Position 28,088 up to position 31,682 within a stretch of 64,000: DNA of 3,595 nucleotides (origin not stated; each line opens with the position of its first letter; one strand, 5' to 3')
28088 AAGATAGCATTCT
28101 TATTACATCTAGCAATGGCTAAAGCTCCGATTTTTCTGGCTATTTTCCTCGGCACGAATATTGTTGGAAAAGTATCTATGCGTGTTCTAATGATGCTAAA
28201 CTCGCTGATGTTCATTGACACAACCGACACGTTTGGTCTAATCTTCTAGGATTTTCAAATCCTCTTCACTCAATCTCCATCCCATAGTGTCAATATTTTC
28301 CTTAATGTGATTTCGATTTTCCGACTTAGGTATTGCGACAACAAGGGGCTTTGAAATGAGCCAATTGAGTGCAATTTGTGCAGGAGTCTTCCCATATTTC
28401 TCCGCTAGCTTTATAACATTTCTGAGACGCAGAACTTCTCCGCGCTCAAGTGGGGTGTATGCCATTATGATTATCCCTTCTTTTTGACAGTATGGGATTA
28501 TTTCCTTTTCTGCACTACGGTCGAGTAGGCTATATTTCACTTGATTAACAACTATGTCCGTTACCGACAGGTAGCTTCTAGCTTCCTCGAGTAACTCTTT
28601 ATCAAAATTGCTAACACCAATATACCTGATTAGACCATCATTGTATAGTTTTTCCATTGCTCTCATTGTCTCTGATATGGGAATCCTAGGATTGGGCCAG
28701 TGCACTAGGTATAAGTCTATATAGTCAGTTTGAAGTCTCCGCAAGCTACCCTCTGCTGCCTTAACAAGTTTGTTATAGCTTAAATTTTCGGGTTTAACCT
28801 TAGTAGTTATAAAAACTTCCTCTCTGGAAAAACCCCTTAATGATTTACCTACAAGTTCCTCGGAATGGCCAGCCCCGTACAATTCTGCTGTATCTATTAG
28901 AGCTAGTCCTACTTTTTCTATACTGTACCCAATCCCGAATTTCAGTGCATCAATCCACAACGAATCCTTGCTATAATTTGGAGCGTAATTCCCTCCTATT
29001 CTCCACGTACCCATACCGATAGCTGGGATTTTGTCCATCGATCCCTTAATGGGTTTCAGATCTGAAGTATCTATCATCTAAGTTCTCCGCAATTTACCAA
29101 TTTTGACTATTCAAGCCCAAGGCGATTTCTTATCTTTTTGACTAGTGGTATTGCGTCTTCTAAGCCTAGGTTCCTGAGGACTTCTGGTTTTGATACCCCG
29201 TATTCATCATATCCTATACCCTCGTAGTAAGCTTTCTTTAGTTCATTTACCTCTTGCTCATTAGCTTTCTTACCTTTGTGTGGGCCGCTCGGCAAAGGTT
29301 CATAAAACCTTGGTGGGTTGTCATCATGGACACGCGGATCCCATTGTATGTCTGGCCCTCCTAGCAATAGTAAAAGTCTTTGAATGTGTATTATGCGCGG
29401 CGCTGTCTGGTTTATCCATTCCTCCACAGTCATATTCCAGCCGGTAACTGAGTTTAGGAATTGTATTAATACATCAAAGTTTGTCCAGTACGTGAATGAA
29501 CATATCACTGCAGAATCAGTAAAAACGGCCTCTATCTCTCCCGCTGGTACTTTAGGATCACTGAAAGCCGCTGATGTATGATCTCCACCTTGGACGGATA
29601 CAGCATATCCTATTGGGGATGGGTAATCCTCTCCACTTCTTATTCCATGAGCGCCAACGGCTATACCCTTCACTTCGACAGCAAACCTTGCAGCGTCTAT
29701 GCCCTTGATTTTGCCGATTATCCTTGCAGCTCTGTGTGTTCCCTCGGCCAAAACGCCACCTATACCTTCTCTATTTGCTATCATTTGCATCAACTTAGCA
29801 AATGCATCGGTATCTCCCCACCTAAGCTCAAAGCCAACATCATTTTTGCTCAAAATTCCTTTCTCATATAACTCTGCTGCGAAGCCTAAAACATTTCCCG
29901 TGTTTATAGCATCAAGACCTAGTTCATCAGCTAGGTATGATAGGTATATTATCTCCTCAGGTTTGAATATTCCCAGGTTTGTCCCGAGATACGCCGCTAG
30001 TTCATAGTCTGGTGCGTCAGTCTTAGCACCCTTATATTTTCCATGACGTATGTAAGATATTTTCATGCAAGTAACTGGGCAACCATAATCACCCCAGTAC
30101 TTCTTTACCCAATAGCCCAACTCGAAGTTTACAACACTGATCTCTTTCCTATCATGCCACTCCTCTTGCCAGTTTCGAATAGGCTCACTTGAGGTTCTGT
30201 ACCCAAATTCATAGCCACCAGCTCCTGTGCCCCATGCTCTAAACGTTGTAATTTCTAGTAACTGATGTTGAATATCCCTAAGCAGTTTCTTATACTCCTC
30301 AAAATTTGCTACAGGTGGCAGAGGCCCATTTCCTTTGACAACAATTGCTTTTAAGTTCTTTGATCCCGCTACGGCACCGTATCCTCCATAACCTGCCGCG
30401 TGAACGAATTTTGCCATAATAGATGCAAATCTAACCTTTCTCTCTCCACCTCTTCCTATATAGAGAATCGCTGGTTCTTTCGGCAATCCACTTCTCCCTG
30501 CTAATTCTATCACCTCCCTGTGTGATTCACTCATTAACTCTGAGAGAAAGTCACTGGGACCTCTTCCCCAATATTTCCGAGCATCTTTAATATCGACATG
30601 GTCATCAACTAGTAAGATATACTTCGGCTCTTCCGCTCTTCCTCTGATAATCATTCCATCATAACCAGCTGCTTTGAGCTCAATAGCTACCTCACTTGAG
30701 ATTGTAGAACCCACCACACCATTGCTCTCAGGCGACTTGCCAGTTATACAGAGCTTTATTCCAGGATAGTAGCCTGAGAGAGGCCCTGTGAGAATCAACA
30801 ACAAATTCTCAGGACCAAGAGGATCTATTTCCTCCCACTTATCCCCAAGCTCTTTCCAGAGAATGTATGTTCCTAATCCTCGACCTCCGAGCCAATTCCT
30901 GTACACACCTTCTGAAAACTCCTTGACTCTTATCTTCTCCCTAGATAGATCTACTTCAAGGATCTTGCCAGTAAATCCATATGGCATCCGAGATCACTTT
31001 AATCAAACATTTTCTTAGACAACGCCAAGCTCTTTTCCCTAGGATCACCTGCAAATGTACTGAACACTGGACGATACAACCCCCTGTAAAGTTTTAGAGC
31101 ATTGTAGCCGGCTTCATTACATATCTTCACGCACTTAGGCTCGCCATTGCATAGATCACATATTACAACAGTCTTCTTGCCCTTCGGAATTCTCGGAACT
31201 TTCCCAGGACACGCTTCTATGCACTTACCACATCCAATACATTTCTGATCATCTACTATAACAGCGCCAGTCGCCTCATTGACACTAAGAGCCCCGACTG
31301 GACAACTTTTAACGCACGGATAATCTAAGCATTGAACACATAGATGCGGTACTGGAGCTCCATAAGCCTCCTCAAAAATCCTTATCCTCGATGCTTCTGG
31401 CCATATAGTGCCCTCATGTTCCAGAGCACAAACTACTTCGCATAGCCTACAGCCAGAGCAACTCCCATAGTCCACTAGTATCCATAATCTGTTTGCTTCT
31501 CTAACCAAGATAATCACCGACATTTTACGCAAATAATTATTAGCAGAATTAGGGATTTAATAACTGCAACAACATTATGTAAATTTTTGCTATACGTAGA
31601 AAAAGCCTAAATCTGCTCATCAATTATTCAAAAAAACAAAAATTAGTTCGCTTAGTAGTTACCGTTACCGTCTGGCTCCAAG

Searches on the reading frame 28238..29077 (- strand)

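Call 11: search_protein_families(library=pfam, proteins=[window:28238-29077:-], max_evalue=0.001)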
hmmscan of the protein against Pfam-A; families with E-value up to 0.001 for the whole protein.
window:28238-29077:- (279 aa): 1 family
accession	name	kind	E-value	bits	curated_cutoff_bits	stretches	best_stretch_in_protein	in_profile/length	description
PF00248.27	Aldo_ket_red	-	7.6e-67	225.9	24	1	20-278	2-287/291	Aldo/keto reductase family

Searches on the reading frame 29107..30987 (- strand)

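Call 11: search_protein_families(library=pfam, proteins=[window:29107-30987:-], max_evalue=0.001)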
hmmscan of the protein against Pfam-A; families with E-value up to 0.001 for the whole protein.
window:29107-30987:- (626 aa): 2 families
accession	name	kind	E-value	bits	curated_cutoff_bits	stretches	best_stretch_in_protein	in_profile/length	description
PF01314.23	AFOR_C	-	2e-80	271.3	27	1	248-609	19-385/385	Aldehyde ferredoxin oxidoreductase, domains 2 & 3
PF02730.20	AFOR_N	-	4.8e-57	193.4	29.8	1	7-219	1-198/199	Aldehyde ferredoxin oxidoreductase, N-terminal domain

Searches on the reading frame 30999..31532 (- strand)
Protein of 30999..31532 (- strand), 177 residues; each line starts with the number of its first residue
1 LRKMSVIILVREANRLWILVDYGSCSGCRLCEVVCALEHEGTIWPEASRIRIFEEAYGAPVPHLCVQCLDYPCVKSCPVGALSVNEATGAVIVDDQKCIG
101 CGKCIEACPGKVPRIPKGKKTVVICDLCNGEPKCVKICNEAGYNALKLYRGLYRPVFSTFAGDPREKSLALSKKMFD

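Call 11: search_protein_families(library=pfam, proteins=[window:30999-31532:-], max_evalue=0.001)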
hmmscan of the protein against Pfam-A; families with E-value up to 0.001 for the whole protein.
window:30999-31532:- (177 aa): 12 families
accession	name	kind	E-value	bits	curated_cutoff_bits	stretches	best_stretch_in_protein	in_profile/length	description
PF12837.12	Fer4_6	-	9.4e-13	47.9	25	1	92-109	3-20/24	4Fe-4S binding domain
PF13187.11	Fer4_9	-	1.6e-12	47.7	27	3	65-111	2-50/52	4Fe-4S dicluster domain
PF13247.11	Fer4_11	-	2e-12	47.6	26.2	1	61-139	6-91/100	4Fe-4S dicluster domain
PF12838.12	Fer4_7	-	2.6e-12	47.4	27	2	65-110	2-50/52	4Fe-4S dicluster domain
PF13237.11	Fer4_10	-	3.7e-11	43.2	25.5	2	63-109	7-53/53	4Fe-4S dicluster domain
PF14697.11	Fer4_21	-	2.1e-08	34.6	35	2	92-138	2-51/59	4Fe-4S dicluster domain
PF12797.12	Fer4_2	-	7.4e-08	32.3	24.5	1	90-109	2-21/22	4Fe-4S binding domain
PF12800.12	Fer4_4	-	6.1e-07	29.7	24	0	97-109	3-15/17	4Fe-4S binding domain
PF00037.32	Fer4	-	8.4e-07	29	21.1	1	91-110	1-20/24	4Fe-4S binding domain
PF25160.1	LdpA_Fe-S-bd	-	2.7e-06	27.5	27.6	1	70-110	6-40/49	LdpA Fe-S cluster-binding domain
PF12798.12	Fer4_3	-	0.00024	22.1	27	0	98-110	1-13/15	4Fe-4S binding domain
PF13459.11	Fer4_15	-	0.00097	20.2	22.4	0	91-124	1-34/66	4Fe-4S single cluster domain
